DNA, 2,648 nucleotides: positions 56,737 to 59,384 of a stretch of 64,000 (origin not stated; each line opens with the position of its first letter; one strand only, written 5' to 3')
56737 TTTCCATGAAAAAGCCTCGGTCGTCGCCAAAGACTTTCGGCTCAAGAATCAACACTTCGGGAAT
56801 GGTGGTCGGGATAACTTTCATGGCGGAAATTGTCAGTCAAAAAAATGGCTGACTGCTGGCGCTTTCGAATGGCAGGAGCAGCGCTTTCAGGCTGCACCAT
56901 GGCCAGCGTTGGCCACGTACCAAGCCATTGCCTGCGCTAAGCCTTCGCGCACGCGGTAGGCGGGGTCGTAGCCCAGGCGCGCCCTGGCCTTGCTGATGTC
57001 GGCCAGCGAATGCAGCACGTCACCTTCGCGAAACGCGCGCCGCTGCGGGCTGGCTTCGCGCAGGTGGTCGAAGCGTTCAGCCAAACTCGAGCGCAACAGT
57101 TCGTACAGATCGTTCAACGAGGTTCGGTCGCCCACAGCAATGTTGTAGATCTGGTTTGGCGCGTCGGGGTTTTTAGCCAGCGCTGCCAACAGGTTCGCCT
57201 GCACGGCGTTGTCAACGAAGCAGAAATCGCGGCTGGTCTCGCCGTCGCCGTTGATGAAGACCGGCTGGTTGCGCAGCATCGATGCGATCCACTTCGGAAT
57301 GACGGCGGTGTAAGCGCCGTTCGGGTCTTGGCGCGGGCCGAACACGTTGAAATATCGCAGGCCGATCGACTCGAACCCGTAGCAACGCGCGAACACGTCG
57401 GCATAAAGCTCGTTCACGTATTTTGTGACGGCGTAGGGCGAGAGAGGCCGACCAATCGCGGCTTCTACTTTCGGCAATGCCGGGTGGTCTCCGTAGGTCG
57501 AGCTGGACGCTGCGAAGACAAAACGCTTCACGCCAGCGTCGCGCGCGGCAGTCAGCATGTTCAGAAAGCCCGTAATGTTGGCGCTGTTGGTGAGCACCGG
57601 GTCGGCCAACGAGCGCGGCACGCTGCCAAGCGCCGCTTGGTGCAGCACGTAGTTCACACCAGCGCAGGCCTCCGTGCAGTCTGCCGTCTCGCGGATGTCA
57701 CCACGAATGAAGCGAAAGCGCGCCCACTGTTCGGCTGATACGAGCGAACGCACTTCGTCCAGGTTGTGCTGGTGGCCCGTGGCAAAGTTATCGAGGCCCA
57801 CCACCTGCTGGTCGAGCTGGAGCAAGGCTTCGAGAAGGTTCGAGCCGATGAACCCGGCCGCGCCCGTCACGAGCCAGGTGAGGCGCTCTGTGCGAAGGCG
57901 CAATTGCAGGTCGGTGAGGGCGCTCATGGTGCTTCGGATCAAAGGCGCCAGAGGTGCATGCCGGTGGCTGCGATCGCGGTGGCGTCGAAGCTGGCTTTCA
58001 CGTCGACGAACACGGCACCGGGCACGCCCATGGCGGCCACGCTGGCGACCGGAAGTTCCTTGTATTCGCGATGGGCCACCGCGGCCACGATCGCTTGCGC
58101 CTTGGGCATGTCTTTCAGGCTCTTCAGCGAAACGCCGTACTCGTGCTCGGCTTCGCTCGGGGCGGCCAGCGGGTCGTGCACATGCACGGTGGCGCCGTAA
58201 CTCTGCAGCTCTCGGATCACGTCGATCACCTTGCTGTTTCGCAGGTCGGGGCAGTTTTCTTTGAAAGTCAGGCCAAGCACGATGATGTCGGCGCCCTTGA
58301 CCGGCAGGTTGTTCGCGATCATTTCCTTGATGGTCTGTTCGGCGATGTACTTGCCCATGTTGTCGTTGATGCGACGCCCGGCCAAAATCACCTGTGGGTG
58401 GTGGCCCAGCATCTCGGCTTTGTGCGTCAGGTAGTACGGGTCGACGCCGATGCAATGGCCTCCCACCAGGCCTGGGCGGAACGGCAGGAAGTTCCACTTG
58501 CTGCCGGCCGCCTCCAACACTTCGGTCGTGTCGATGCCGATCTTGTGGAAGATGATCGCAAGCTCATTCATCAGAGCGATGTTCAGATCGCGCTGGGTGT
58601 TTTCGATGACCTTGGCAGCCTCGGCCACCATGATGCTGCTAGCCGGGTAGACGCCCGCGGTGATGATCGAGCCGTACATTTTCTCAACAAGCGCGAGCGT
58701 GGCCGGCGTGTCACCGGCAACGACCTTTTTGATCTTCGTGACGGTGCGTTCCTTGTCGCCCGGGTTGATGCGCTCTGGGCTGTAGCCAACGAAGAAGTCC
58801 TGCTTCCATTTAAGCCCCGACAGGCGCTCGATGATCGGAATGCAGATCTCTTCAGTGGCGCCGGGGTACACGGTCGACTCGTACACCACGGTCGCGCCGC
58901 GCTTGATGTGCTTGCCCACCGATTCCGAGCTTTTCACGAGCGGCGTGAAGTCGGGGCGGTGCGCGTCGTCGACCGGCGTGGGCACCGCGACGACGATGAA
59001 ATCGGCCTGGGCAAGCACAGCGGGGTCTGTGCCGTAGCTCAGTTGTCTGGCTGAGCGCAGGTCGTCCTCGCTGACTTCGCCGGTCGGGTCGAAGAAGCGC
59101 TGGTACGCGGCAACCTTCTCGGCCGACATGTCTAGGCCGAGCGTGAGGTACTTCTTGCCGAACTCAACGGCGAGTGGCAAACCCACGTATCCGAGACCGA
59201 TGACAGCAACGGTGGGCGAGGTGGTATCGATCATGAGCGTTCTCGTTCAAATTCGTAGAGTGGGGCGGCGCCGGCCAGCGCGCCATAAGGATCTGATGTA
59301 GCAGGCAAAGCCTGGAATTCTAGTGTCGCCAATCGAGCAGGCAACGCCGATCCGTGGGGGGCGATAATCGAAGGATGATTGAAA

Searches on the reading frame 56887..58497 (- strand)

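Call 54: search_protein_families(library=pfam, proteins=[window:56887-58497:-], max_evalue=0.001)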
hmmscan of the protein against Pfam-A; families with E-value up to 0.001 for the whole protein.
window:56887-58497:- (536 aa): 6 families
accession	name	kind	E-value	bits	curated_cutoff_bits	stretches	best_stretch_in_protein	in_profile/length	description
PF01370.27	Epimerase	-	4.1e-61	206.9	20.9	1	208-454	1-240/240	NAD dependent epimerase/dehydratase family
PF16363.11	GDP_Man_Dehyd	-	4.9e-52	177.9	27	1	209-521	1-330/332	GDP-mannose 4,6 dehydratase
PF01073.25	3Beta_HSD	-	6.4e-19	68.5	22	1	209-451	1-246/280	3-beta hydroxysteroid dehydrogenase/isomerase family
PF02719.21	Polysacc_synt_2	-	4.4e-16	59.4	20.2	1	209-469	2-244/293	Polysaccharide biosynthesis protein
PF07993.18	NAD_binding_4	-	2e-07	30.8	20.1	1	210-339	1-143/258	Male sterility protein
PF13460.12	NAD_binding_10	-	1.1e-06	29.1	27.2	1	212-339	1-106/184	NAD(P)H-binding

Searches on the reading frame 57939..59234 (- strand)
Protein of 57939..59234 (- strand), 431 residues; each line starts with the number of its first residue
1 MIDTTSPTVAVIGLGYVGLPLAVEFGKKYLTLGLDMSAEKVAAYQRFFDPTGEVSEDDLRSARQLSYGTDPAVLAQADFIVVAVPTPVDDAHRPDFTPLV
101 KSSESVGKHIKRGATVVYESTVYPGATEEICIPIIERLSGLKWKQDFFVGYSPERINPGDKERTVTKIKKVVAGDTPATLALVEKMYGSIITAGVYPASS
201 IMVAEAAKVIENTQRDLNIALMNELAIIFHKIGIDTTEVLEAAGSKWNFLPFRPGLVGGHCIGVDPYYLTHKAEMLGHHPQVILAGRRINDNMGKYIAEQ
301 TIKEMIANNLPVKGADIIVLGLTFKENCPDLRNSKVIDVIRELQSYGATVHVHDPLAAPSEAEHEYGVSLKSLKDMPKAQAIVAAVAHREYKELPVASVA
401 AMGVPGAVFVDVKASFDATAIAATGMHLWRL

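Call 55: search_protein_families(library=pfam, proteins=[window:57939-59234:-], max_evalue=0.001)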
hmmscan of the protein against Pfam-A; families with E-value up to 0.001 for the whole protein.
window:57939-59234:- (431 aa): 3 families
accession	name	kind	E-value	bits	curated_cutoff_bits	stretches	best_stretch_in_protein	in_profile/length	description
PF03721.20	UDPG_MGDP_dh_N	-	1.3e-28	100.3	27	1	8-181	2-181/187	UDP-glucose/GDP-mannose dehydrogenase family, NAD binding domain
PF00984.24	UDPG_MGDP_dh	-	2.5e-25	88.8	25.4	1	203-291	2-93/94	UDP-glucose/GDP-mannose dehydrogenase family, central domain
PF03720.21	UDPG_MGDP_dh_C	-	5.9e-25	88.1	30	1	319-417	2-102/103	UDP-glucose/GDP-mannose dehydrogenase family, UDP binding domain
